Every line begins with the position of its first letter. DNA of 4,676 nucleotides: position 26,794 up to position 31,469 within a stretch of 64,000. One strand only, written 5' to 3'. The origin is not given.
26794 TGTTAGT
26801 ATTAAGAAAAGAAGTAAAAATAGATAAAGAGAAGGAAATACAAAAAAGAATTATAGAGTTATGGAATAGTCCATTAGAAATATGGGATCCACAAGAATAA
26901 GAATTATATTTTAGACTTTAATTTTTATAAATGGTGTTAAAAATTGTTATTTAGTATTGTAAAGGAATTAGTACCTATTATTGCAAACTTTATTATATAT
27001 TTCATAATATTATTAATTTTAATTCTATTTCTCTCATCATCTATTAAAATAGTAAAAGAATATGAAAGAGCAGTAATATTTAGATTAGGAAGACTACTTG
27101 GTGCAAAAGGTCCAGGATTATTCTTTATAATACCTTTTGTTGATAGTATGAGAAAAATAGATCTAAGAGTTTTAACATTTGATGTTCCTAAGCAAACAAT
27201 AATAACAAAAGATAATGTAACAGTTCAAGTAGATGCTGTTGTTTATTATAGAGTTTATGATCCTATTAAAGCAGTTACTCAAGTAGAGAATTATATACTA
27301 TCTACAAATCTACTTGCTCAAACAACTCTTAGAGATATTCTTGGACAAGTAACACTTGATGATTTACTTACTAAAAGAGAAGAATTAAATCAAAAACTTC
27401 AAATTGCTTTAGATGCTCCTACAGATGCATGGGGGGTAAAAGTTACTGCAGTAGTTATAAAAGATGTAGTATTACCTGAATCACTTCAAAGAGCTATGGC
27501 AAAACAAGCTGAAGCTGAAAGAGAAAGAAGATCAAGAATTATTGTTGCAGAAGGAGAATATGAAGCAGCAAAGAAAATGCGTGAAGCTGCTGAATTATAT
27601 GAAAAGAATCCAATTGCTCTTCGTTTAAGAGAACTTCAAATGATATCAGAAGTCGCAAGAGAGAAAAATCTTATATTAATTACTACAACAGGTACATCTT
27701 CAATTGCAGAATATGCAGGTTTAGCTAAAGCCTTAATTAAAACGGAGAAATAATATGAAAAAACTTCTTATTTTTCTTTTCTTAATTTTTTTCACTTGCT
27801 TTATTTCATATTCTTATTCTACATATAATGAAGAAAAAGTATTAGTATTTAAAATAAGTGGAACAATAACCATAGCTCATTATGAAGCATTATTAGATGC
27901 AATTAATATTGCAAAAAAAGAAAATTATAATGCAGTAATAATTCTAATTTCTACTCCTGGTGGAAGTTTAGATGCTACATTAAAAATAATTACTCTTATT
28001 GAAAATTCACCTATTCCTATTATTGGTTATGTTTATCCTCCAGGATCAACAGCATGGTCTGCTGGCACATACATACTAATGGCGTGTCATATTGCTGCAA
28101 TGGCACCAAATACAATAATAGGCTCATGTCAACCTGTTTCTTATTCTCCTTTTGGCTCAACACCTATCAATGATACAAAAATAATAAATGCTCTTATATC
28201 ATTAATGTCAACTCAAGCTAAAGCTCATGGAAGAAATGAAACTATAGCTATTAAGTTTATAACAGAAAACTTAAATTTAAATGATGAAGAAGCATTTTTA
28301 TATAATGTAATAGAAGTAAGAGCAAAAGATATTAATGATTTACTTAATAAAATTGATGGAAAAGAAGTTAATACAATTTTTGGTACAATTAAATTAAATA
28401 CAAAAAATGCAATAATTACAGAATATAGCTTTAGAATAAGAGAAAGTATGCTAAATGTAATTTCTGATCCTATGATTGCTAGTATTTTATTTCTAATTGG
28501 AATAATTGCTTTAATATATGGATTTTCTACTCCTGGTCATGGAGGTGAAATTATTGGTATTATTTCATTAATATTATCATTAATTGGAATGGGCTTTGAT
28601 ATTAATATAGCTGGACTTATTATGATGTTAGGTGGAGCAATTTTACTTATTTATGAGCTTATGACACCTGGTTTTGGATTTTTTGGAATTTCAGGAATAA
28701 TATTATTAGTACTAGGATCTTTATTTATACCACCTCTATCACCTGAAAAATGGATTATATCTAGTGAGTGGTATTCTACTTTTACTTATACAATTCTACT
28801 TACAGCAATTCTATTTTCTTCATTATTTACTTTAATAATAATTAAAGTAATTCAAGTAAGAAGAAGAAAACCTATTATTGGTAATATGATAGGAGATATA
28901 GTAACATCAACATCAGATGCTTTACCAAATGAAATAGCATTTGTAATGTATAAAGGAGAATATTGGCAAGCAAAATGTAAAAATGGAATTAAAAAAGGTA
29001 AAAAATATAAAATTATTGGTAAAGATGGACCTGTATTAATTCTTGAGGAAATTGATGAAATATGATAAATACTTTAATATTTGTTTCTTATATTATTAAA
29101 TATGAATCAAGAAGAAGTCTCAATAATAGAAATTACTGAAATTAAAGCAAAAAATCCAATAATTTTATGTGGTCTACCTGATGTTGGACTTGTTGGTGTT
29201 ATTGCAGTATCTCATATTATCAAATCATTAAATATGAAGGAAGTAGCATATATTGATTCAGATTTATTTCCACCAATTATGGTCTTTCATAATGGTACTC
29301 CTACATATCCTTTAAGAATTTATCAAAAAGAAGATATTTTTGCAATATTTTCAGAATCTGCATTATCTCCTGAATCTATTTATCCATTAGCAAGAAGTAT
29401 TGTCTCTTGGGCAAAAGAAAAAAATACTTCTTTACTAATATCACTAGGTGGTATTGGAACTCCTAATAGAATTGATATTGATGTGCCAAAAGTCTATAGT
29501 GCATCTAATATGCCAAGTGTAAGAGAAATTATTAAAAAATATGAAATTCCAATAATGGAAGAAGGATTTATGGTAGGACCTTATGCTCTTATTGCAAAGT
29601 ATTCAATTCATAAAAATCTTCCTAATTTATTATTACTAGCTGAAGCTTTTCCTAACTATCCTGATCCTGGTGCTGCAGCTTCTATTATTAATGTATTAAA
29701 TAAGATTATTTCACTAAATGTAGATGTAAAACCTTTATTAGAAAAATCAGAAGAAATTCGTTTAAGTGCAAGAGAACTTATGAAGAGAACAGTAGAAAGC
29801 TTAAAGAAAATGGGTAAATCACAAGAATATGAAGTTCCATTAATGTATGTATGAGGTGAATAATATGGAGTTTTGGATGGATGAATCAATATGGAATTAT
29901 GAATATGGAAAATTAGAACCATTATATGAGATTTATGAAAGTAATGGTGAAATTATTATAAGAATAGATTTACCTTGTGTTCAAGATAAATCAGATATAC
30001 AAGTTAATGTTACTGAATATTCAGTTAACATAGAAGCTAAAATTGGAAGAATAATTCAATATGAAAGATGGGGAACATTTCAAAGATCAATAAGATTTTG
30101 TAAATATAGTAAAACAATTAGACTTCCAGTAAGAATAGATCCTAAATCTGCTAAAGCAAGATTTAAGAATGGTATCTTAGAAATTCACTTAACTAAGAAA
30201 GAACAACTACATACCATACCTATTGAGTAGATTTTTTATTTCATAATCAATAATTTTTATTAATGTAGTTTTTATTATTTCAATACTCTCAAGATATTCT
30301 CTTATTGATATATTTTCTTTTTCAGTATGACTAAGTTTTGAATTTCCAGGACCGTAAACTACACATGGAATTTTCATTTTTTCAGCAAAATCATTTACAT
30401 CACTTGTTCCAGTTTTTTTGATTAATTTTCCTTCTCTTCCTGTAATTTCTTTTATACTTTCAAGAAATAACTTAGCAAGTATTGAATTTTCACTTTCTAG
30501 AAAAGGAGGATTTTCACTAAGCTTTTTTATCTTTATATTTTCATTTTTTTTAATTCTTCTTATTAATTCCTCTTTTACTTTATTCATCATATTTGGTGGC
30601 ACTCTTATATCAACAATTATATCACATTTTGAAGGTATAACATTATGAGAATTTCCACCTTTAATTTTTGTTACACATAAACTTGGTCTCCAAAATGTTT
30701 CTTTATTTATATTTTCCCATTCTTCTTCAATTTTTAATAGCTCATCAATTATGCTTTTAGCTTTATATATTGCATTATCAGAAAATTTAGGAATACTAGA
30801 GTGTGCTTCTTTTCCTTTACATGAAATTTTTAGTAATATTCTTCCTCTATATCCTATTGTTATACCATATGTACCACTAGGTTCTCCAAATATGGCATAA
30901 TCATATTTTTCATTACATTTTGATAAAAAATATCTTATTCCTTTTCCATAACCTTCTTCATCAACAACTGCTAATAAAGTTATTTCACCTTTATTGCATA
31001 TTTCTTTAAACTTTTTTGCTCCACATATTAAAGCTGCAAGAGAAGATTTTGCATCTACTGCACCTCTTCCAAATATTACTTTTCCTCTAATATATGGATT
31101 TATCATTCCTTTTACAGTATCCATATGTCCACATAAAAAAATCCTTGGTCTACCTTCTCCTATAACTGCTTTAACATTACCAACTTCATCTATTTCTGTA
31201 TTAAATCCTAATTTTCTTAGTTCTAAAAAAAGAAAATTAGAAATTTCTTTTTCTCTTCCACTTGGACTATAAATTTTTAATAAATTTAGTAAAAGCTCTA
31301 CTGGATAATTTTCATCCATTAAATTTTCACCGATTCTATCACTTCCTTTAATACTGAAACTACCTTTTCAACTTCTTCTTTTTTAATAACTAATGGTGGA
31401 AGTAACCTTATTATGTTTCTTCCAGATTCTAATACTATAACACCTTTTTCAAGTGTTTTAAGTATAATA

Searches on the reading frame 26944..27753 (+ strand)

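Call 36: search_protein_families(library=pfam, proteins=[window:26944-27753:+], max_evalue=0.001)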
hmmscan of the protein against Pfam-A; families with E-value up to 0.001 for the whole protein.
window:26944-27753:+ (269 aa): 2 families
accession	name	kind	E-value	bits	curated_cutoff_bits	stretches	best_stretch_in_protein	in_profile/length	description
PF01145.31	Band_7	-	1e-43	149.9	23.6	1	35-205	1-175/176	SPFH domain / Band 7 family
PF13421.11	Band_7_1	-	1.9e-05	24.9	24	1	126-190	142-208/211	SPFH domain-Band 7 family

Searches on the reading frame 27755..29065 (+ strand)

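Call 36: search_protein_families(library=pfam, proteins=[window:27755-29065:+], max_evalue=0.001)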
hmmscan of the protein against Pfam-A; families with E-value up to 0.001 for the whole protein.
window:27755-29065:+ (436 aa): 3 families
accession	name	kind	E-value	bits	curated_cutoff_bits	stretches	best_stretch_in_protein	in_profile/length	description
PF24961.1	NfeD_membrane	-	1.4e-18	67.5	26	1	241-363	2-118/119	NfeD integral membrane domain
PF25145.1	NfeD1b_N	-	6.6e-18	65.4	40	1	29-181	2-147/189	NfeD1b, N-terminal domain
PF01957.25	NfeD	-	3.6e-07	30.7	29.1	1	377-431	3-56/57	NfeD-like C-terminal, partner-binding domain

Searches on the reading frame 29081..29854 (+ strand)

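Call 36: search_protein_families(library=pfam, proteins=[window:29081-29854:+], max_evalue=0.001)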
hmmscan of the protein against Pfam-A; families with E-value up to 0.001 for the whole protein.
window:29081-29854:+ (257 aa): 1 family
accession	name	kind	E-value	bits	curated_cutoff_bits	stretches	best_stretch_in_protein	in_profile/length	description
PF09754.15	PAC2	-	1.1e-46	159.8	25.8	1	29-233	2-214/215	PAC2 family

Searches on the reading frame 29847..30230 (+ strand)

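Call 36: search_protein_families(library=pfam, proteins=[window:29847-30230:+], max_evalue=0.001)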
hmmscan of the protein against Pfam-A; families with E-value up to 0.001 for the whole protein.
window:29847-30230:+ (127 aa): 4 families
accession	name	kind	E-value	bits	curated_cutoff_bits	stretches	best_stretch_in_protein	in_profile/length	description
PF00011.27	HSP20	-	4.5e-10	40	20.8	1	29-121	2-91/102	Hsp20/alpha crystallin family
PF17886.7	ArsA_HSP20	-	3.8e-07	30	22.5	1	33-114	1-62/63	HSP20-like domain found in ArsA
PF04969.22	CS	-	1.3e-05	26.5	21.3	1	27-117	3-78/78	CS domain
PF18201.7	PIH1_CS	-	0.00011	23.1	23.3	1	35-108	33-88/100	PIH1 CS-like domain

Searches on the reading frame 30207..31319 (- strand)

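Call 36: search_protein_families(library=pfam, proteins=[window:30207-31319:-], max_evalue=0.001)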
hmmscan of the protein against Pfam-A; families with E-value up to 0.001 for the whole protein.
window:30207-31319:- (370 aa): 2 families
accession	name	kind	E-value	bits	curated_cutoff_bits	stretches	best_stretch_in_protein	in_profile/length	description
PF01546.33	Peptidase_M20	-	5.8e-26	92.1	24.6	1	62-353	2-204/206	Peptidase family M20/M25/M40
PF07687.19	M20_dimer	-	4.9e-19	68.7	21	1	156-261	2-103/107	Peptidase dimerisation domain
